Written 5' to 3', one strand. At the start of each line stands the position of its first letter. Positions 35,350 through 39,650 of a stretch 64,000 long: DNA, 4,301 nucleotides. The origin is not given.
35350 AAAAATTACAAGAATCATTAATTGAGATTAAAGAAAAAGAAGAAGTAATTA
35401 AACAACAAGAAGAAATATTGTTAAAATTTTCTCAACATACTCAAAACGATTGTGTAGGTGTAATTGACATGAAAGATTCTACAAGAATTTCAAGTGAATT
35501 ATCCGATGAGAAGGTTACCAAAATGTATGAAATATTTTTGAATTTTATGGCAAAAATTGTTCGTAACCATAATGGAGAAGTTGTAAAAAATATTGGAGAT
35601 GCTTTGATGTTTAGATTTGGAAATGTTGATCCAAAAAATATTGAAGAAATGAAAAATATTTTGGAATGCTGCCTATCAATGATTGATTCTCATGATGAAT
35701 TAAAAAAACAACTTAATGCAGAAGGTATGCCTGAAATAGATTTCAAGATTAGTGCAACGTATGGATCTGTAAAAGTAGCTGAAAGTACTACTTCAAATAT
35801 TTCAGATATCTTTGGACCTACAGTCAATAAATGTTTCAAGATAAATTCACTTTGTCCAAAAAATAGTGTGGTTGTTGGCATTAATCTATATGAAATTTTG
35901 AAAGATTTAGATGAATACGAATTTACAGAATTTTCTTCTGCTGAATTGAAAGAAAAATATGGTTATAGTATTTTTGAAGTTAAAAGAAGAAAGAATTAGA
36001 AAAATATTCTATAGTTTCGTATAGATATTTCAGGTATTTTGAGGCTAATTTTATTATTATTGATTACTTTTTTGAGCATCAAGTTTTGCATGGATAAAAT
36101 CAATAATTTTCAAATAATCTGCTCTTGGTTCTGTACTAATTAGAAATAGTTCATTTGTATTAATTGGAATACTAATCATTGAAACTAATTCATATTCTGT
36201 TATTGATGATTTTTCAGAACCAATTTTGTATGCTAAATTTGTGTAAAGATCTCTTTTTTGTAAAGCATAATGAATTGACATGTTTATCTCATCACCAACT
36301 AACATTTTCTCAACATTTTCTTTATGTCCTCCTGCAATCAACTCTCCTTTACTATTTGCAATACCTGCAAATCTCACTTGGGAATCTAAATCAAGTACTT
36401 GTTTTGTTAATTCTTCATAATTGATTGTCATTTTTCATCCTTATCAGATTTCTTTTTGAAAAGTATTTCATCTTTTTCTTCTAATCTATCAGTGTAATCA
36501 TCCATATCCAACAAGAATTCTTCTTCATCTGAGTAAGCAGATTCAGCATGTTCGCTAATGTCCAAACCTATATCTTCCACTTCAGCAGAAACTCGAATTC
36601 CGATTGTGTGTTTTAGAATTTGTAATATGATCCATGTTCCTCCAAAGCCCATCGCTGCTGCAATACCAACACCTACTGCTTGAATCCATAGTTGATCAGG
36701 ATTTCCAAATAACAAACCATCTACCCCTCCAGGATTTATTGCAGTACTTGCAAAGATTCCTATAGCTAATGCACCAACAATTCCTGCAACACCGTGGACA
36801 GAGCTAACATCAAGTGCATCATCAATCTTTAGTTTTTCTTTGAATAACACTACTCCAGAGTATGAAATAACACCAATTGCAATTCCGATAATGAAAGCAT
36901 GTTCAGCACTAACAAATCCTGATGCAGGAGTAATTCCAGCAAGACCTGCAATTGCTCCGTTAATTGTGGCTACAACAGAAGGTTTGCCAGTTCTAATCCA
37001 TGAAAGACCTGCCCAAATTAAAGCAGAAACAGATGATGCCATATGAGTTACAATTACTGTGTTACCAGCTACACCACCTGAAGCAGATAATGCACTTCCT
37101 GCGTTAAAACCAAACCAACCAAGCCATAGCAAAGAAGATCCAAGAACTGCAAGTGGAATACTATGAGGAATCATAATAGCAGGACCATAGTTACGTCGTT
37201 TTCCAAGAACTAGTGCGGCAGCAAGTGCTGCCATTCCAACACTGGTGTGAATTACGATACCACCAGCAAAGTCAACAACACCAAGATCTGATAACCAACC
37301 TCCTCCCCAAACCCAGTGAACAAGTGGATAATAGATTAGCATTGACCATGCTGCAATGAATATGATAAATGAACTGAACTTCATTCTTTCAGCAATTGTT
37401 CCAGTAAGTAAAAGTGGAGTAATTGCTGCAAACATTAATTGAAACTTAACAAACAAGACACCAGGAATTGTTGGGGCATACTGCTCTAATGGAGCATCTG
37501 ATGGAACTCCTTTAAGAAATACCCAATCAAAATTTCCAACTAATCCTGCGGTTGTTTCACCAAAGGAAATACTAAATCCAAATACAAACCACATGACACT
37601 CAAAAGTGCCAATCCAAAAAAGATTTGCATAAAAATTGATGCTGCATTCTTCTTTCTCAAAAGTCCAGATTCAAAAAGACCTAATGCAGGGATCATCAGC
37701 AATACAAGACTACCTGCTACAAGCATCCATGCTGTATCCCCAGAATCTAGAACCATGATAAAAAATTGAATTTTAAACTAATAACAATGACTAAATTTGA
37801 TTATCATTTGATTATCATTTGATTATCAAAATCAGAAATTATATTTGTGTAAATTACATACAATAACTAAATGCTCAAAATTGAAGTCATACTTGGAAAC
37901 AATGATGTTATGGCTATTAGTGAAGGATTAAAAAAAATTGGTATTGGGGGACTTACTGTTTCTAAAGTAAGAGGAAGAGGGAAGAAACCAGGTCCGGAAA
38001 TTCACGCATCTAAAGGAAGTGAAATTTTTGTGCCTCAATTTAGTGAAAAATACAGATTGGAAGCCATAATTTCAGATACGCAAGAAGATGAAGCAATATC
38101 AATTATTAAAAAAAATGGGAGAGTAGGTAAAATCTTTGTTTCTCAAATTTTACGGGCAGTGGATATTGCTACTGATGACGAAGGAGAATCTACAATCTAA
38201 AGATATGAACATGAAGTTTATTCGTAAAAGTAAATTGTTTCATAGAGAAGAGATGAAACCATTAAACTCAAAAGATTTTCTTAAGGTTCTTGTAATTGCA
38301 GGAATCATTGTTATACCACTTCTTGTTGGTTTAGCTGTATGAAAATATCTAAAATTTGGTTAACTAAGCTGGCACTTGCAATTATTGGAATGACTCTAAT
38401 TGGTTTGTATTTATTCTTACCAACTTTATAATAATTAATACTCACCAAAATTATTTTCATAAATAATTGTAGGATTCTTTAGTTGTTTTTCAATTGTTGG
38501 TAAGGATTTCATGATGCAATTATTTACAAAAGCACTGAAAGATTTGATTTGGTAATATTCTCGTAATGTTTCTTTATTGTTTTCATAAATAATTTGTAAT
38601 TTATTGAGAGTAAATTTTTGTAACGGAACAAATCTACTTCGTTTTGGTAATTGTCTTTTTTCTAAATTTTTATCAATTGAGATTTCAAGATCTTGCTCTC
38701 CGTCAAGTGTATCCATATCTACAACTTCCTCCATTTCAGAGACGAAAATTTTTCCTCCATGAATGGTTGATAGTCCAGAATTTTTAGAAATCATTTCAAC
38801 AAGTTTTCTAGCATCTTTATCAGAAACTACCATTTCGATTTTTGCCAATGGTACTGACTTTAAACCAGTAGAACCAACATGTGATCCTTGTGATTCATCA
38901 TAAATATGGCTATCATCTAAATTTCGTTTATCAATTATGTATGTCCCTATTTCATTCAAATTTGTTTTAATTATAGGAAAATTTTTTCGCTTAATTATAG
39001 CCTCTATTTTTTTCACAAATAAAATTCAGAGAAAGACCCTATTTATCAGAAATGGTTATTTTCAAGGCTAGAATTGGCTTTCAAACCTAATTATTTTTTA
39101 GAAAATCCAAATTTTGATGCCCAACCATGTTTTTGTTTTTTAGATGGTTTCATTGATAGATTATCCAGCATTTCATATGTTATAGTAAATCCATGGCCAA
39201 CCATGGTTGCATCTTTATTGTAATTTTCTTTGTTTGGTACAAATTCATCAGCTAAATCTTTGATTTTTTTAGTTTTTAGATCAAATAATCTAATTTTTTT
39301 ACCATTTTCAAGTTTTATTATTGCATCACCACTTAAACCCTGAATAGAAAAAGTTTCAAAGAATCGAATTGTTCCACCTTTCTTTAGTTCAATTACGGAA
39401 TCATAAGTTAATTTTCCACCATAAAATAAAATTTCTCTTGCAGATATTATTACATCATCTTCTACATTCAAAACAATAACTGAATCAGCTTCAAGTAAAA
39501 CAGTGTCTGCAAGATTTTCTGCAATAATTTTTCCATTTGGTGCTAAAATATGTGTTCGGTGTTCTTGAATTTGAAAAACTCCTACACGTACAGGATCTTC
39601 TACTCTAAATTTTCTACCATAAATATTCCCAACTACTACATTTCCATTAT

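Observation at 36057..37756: Roadblock/LC7-like small protein translationally coupled to amt in the slot normally occupied by glnK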

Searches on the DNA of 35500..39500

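Call 79: search_rna_families(source=window, start=35500, end=39500, threshold=evalue, max_evalue=1)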
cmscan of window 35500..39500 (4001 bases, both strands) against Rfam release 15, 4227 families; matches with E-value up to 1: 0.
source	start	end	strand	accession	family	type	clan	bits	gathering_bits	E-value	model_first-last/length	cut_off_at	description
